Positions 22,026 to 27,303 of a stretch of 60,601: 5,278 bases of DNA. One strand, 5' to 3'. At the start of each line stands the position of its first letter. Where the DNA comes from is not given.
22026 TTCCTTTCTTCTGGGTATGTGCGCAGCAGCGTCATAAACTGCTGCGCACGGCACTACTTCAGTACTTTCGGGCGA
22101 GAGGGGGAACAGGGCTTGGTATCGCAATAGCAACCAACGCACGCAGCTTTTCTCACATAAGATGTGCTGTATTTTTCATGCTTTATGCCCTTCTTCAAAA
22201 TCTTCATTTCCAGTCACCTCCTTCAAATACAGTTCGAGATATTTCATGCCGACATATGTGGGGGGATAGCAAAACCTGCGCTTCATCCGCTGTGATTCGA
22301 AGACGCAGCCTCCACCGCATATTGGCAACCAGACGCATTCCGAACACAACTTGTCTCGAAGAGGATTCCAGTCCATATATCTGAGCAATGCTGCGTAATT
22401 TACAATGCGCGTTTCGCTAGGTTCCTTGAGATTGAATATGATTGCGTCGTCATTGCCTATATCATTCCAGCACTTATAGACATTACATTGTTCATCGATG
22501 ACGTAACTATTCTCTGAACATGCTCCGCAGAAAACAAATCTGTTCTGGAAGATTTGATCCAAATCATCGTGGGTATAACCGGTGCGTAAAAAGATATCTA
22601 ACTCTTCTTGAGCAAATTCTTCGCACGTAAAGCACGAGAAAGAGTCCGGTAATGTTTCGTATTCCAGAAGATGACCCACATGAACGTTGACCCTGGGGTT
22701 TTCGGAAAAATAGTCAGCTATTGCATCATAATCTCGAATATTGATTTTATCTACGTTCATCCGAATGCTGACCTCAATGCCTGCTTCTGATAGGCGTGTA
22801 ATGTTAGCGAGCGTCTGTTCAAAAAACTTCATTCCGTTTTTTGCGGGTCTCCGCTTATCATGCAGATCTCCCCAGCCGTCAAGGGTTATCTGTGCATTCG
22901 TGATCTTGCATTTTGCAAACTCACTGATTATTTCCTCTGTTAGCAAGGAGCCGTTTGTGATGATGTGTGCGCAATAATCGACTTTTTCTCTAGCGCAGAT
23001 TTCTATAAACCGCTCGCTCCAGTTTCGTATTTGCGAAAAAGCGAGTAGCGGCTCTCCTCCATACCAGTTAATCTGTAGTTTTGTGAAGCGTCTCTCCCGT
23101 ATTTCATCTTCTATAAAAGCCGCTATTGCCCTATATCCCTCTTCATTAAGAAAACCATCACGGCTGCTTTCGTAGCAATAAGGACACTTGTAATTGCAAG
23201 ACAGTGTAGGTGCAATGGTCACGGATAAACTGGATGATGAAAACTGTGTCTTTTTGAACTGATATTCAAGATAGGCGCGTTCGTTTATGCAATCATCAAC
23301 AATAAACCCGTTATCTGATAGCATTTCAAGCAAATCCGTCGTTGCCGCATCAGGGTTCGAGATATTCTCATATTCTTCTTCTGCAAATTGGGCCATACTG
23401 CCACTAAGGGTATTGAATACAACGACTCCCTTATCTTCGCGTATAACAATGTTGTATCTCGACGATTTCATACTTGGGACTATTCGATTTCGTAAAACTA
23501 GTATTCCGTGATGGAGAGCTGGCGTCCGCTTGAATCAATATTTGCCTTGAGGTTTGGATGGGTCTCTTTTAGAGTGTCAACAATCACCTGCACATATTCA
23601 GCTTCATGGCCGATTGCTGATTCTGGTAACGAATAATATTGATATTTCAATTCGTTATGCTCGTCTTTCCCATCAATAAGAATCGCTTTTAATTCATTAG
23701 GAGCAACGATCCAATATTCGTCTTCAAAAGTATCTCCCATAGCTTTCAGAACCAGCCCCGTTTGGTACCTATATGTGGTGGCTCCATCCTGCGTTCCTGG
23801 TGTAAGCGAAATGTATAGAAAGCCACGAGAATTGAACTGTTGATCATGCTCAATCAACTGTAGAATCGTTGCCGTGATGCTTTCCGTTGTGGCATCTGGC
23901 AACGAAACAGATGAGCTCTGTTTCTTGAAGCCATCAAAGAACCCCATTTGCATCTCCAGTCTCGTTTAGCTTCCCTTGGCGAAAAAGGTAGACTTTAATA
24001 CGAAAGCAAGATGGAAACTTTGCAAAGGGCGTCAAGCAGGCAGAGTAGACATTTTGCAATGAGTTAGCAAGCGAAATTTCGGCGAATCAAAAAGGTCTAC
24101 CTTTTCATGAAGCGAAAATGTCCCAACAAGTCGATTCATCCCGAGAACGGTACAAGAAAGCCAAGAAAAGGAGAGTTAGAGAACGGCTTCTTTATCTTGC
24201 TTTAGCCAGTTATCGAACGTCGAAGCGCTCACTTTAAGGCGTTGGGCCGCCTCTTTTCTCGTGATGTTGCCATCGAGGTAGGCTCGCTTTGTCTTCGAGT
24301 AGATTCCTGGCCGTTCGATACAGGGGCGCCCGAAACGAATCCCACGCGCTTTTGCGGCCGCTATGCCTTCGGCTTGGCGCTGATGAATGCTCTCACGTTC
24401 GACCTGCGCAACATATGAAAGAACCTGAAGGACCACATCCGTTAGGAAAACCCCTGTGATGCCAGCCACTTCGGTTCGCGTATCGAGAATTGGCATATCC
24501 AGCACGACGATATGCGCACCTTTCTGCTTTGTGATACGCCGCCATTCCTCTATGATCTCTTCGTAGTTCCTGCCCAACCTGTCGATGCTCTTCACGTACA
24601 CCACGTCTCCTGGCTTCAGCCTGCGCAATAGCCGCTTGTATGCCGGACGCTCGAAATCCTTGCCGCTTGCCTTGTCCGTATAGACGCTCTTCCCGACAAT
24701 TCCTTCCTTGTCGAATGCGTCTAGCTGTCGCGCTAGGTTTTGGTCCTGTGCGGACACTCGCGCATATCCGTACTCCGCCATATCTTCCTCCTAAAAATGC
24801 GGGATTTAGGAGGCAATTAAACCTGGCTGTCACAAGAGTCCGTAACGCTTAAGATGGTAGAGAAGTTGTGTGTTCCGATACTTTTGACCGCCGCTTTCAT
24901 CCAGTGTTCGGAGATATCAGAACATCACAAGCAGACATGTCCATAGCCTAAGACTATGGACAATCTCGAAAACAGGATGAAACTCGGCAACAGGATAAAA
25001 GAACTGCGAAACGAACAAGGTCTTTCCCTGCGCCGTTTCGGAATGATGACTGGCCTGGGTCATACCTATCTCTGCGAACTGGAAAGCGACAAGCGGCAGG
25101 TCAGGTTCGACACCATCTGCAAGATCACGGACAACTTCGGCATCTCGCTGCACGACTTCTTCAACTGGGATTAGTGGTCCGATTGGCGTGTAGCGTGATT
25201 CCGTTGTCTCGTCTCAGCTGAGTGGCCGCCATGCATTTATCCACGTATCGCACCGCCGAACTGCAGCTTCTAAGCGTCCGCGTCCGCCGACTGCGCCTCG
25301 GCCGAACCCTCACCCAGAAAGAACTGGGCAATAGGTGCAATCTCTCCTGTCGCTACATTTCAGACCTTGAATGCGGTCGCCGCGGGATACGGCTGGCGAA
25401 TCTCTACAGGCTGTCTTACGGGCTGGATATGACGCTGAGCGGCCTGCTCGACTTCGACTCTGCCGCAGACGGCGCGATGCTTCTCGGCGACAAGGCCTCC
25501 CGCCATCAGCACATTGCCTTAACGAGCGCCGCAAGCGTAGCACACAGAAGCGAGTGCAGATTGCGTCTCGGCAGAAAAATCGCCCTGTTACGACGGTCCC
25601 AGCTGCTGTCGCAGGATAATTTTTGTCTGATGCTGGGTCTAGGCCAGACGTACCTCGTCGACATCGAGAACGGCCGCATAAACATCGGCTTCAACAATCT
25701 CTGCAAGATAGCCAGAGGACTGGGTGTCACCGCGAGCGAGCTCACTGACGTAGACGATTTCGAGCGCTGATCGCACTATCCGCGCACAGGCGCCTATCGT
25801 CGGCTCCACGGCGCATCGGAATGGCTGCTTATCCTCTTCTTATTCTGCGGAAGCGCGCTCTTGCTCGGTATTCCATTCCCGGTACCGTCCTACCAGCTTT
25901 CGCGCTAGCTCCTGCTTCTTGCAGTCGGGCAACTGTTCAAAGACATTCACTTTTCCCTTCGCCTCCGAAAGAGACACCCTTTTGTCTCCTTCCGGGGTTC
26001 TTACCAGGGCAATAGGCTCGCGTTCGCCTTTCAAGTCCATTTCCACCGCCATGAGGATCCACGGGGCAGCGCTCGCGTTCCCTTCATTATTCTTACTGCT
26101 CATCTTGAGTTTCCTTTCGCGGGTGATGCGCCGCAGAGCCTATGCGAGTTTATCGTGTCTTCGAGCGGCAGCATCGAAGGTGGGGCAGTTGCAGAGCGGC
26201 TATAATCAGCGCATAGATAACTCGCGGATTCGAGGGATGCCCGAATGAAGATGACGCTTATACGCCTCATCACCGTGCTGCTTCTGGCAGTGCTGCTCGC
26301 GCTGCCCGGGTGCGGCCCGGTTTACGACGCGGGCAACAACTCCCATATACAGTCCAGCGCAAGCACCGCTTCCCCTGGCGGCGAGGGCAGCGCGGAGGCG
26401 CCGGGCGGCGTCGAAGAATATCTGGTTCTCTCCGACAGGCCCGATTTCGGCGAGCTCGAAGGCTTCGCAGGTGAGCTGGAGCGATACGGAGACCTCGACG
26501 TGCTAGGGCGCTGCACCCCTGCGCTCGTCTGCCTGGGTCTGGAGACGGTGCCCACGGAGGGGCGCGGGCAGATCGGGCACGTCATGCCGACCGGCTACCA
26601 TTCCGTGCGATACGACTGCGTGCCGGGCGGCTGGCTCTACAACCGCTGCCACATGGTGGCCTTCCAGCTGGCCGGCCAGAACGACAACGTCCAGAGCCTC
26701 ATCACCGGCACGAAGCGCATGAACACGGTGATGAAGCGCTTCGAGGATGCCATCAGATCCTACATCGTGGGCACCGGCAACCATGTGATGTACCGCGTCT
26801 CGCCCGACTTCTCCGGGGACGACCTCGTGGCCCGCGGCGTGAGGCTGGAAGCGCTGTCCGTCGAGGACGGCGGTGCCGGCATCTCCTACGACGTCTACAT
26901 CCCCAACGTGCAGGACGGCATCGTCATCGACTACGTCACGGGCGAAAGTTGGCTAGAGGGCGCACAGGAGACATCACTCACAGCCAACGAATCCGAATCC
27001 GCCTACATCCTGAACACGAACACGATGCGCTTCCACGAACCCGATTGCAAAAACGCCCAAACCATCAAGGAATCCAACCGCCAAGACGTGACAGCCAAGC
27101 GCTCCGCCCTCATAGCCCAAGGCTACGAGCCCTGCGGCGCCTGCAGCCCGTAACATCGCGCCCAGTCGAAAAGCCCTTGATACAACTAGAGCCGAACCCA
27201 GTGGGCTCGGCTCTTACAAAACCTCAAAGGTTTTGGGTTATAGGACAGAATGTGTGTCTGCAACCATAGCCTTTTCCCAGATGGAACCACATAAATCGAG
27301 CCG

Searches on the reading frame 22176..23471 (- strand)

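Call 3: search_protein_families(library=pfam, proteins=[window:22176-23471:-], max_evalue=1)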
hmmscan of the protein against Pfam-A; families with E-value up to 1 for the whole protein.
window:22176-23471:- (431 aa): 2 families
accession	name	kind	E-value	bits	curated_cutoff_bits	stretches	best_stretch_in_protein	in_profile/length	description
PF04055.27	Radical_SAM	-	1.1e-17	65.1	29.5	1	88-254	3-165/166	Radical SAM superfamily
PF13353.11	Fer4_12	-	0.00052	20.8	22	1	91-199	14-115/137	4Fe-4S single cluster domain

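Call 4: search_protein_families(library=padloc, proteins=[window:22176-23471:-], max_evalue=1)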
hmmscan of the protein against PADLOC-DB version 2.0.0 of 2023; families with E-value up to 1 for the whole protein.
window:22176-23471:- (431 aa): 2 families
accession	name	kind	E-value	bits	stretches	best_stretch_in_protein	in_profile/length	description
PDLC02903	pVip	-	4.7e-15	53.7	1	89-247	7-152/257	Viperins not associated with kinases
PDLC02904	pVip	-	9.4e-11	39.7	1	90-246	11-155/262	Viperins associated with kinases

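Call 5: search_protein_families(library=ncbifam, proteins=[window:22176-23471:-], max_evalue=1)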
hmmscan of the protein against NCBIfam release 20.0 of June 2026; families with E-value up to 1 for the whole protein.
window:22176-23471:- (431 aa): 70 families (the best 25 are shown)
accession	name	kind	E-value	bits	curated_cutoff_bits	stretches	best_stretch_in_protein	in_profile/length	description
TIGR04334.1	rSAM_Clo7bot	equivalog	6.6e-88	295.2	600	1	2-395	1-411/440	radical SAM/SPASM domain Clo7bot peptide maturase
NF038107.1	rSAM_NF038107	equivalog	5e-75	253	600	1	1-392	1-403/444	Cys-every-fifth radical SAM/SPASM peptide maturase CefB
TIGR04463.1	rSAM_vs_C_rich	equivalog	3e-64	217.4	525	1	6-391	1-396/438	TIGR04463 family radical SAM/SPASM RiPP maturase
NF052473.1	rSAM_FlmE_OhkG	exception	2.2e-54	184.9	500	1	1-401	1-440/481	FlmE/OhkG family radical SAM/SPASM peptide maturase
TIGR04280.1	geopep_mat_rSAM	hypoth_equivalog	4.2e-43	147.9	400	1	15-394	18-397/428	geopeptide radical SAM maturase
NF041298.1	rSAM_mat_DynA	equivalog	1.4e-28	99.9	450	1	85-396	4-328/356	dynobactin maturation radical SAM/SPASM protein DynA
NF047865.1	rSAM_PapB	equivalog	3.3e-28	98.9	340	1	83-396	4-323/330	PapB family radical SAM/SPASM ranthipeptide maturase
TIGR03978.1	rSAM_paired_1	equivalog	1e-22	80.5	370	1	16-257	13-259/466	His-Xaa-Ser system radical SAM maturase HxsB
TIGR04064.1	rSAM_nif11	equivalog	5.7e-22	78.1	518.7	2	77-229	75-226/459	nif11-like peptide radical SAM maturase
TIGR04068.1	rSAM_ocin_clost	equivalog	1.1e-21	77.3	500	1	25-264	20-271/462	Cys-rich peptide radical SAM maturase CcpM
TIGR04083.1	rSAM_pep_methan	hypoth_equivalog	5.3e-21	74.9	300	1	84-392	2-313/376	TIGR04083 family peptide-modifying radical SAM enzyme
TIGR03942.1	sulfatase_rSAM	equivalog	5.8e-21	75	349.45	1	90-391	9-326/363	anaerobic sulfatase maturase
NF041707.1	rSAM_YhhB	equivalog_domain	6e-19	68.2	445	1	91-230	11-155/369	cyclophane-forming radical SAM/SPASM peptide maturase YhhB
TIGR03974.1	rSAM_six_Cys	equivalog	2.5e-18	66.2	425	2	41-230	60-247/451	thioether cross-link-forming SCIFF peptide maturase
NF041718.1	rSAM_phane_AMC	equivalog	7.8e-18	64.6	425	1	80-257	4-177/362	cyclophane-forming radical SAM peptide maturase AmcB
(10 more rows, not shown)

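Call 6: search_protein_families(library=phrogs, proteins=[window:22176-23471:-], max_evalue=0.1)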
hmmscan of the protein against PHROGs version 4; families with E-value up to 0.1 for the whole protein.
window:22176-23471:- (431 aa): 7 families
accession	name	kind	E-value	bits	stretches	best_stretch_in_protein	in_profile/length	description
phrog_1802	-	other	1.2e-35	124.4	1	64-426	26-413/556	radical SAM domain-containing protein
phrog_24890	-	other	1.5e-05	25.7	1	78-160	19-99/314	radical SAM domain-containing protein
phrog_15140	-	other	1.9e-05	24.7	1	83-258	88-255/366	radical SAM domain-containing protein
phrog_13987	-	other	2.6e-05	24.7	1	82-177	15-104/274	radical SAM domain-containing protein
phrog_14086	-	other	0.00018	22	1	70-266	75-275/353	radical SAM domain-containing protein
phrog_16999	-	other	0.0011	19.7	1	80-175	9-94/288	Fe-S oxidoreductase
phrog_17662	-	unknown function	0.011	16.3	1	84-178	5-99/217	-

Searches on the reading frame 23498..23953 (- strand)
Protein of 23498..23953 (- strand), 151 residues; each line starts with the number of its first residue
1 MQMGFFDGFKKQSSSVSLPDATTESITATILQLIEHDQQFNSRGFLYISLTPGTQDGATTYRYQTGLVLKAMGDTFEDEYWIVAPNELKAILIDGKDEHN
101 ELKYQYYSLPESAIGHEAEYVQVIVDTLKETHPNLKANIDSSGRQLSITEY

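Call 3: search_protein_families(library=pfam, proteins=[window:23498-23953:-], max_evalue=1)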
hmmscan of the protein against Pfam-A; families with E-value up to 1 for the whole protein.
window:23498-23953:- (151 aa): 1 family
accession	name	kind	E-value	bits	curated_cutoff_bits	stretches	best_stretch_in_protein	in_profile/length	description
PF13200.12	DUF4015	-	0.11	12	27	1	75-130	14-72/313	Putative glycosyl hydrolase domain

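Call 4: search_protein_families(library=padloc, proteins=[window:23498-23953:-], max_evalue=1)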
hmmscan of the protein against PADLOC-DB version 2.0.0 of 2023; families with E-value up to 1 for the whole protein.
window:23498-23953:- (151 aa): 0 families

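Call 5: search_protein_families(library=ncbifam, proteins=[window:23498-23953:-], max_evalue=1)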
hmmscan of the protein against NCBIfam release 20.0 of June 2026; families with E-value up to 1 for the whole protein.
window:23498-23953:- (151 aa): 0 families

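Call 6: search_protein_families(library=phrogs, proteins=[window:23498-23953:-], max_evalue=0.1)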
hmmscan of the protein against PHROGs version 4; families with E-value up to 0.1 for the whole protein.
window:23498-23953:- (151 aa): 0 families

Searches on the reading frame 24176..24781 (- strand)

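Call 3: search_protein_families(library=pfam, proteins=[window:24176-24781:-], max_evalue=1)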
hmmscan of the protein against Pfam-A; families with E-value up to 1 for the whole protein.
window:24176-24781:- (201 aa): 12 families
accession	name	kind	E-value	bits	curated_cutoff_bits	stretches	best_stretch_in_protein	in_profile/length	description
PF00239.26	Resolvase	-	1.6e-30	106.5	23.3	1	4-147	2-143/145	Resolvase, N terminal domain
PF13518.12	HTH_28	-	0.00031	21.2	25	1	166-195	7-35/52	Helix-turn-helix domain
PF13384.12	HTH_23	-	0.00059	20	24.6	1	168-195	14-40/50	Homeodomain-like domain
PF08822.17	DUF1804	-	0.0016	18.8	29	1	163-198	10-45/164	Protein of unknown function (DUF1804)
PF13551.12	HTH_29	-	0.034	14.7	28.1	1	168-194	8-34/64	Winged helix-turn helix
PF13556.12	HTH_30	-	0.039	14.2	27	1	164-194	4-34/59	PucR C-terminal helix-turn-helix domain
PF01527.26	HTH_Tnp_1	-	0.068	13.8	24.1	1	168-197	19-48/75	Transposase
PF04218.19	CENP-B_N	-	0.094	12.8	21.2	1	170-197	21-47/53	CENP-B N-terminal DNA-binding domain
PF07022.19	Phage_CI_repr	-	0.099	13.4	22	1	174-197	14-37/65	Bacteriophage CI repressor helix-turn-helix domain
PF10668.15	Phage_terminase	-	0.12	12.5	22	1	163-197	11-47/67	Phage terminase small subunit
PF12728.13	HTH_17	-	0.14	12.9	27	1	174-195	3-24/51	Helix-turn-helix domain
PF05496.18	RuvB_N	-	0.14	12.3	27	1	49-77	76-104/159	Holliday junction DNA helicase RuvB P-loop domain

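Call 4: search_protein_families(library=padloc, proteins=[window:24176-24781:-], max_evalue=1)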
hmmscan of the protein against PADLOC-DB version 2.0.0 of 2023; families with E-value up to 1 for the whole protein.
window:24176-24781:- (201 aa): 1 family
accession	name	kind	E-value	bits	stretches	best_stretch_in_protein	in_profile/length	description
PDLC04133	mad1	-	0.0045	15.3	1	173-195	6-28/60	mads_1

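Call 5: search_protein_families(library=ncbifam, proteins=[window:24176-24781:-], max_evalue=1)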
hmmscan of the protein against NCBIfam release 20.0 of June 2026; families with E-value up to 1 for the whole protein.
window:24176-24781:- (201 aa): 10 families
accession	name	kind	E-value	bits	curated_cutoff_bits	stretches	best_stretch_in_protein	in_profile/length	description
NF009949.0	PRK13413.1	equivalog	4.8e-14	52.5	272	1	4-197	3-197/203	master DNA invertase Mpi family serine-type recombinase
NF041201.1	recomb_XisF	equivalog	1.3e-13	50.8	375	1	4-153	2-146/465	fdxN element excision recombinase XisF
NF033518.0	transpos_IS607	equivalog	6.5e-09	35.6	110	1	4-96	57-154/187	IS607 family transposase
NF047343.1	SCCmet_CcrB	equivalog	5.4e-05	22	900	1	30-139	45-147/542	cassette chromosome recombinase CcrB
NF047344.1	SCCmet_CcrA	equivalog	0.0057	15.8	700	1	15-140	17-139/442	cassette chromosome recombinase CcrA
NF040601.1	TerS_not_xtmA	equivalog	0.041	13.6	120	1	168-197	16-47/233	phage terminase small subunit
NF001486.0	PRK00341.1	equivalog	0.044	14.1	120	1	94-137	11-54/91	DUF493 domain-containing protein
TIGR01764.1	excise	domain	0.045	14.1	28.8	1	173-195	2-24/49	excisionase family DNA-binding protein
NF000120.3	47473_otr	exception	0.048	12.2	900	1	50-87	113-151/608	tetracycline resistance ribosomal protection protein Otr(A)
NF049883.1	resolv_YneB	equivalog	0.054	12.9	175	1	7-76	6-85/211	YneB family resolvase-like protein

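Call 6: search_protein_families(library=phrogs, proteins=[window:24176-24781:-], max_evalue=0.1)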
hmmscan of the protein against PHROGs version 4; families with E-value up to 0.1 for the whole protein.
window:24176-24781:- (201 aa): 14 families
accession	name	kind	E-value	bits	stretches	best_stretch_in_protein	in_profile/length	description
phrog_125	-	DNA, RNA and nucleotide metabolism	7.6e-53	180.6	1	3-198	22-205/254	DNA invertase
phrog_95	-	integration and excision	2.6e-17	63.7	1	5-153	92-244/651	integrase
phrog_8275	-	DNA, RNA and nucleotide metabolism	4e-08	34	1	5-54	4-51/51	DNA invertase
phrog_6620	-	integration and excision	3.2e-07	31.1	1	5-96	60-155/201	transposase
phrog_66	-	integration and excision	0.0064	17.2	1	165-197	86-118/412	excisionase and transcriptional regulator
phrog_756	-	DNA, RNA and nucleotide metabolism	0.0088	17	1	161-198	8-45/166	DNA binding protein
phrog_2907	-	integration and excision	0.017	16.6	1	172-194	6-28/117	excisionase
phrog_1889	-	head and packaging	0.025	15.1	1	163-197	11-47/276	terminase small subunit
phrog_7676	-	unknown function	0.028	15.7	1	170-200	12-45/86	-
phrog_4779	-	transcription regulation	0.039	15.5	0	170-197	13-40/98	transcriptional regulator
phrog_4151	-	DNA, RNA and nucleotide metabolism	0.039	14.8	1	160-197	9-45/154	DNA binding protein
phrog_151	-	integration and excision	0.056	13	0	166-196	138-168/582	transposase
phrog_2474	-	transcription regulation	0.097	13.6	0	169-196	45-72/118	MerR-like transcriptional regulator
phrog_255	-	DNA, RNA and nucleotide metabolism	0.098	12.6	0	179-199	229-249/436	exonuclease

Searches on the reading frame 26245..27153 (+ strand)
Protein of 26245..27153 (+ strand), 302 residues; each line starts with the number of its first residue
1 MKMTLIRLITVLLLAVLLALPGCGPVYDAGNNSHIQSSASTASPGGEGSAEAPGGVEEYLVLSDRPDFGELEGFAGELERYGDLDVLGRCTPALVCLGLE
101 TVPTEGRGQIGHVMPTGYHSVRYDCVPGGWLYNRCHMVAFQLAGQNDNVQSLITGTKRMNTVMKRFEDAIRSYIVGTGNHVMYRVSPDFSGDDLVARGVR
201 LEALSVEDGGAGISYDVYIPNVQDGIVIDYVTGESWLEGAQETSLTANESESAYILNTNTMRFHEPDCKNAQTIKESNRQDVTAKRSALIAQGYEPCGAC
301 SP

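Call 68: search_protein_families(library=phrogs, proteins=[window:26245-27153:+], max_evalue=0.001)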
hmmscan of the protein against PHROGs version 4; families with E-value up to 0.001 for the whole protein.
window:26245-27153:+ (302 aa): 2 families
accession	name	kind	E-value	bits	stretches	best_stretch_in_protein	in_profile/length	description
phrog_36807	-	unknown function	7.8e-28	98.5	1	52-235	99-280/283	-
phrog_5170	-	unknown function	7.3e-14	52.7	1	128-244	180-300/331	-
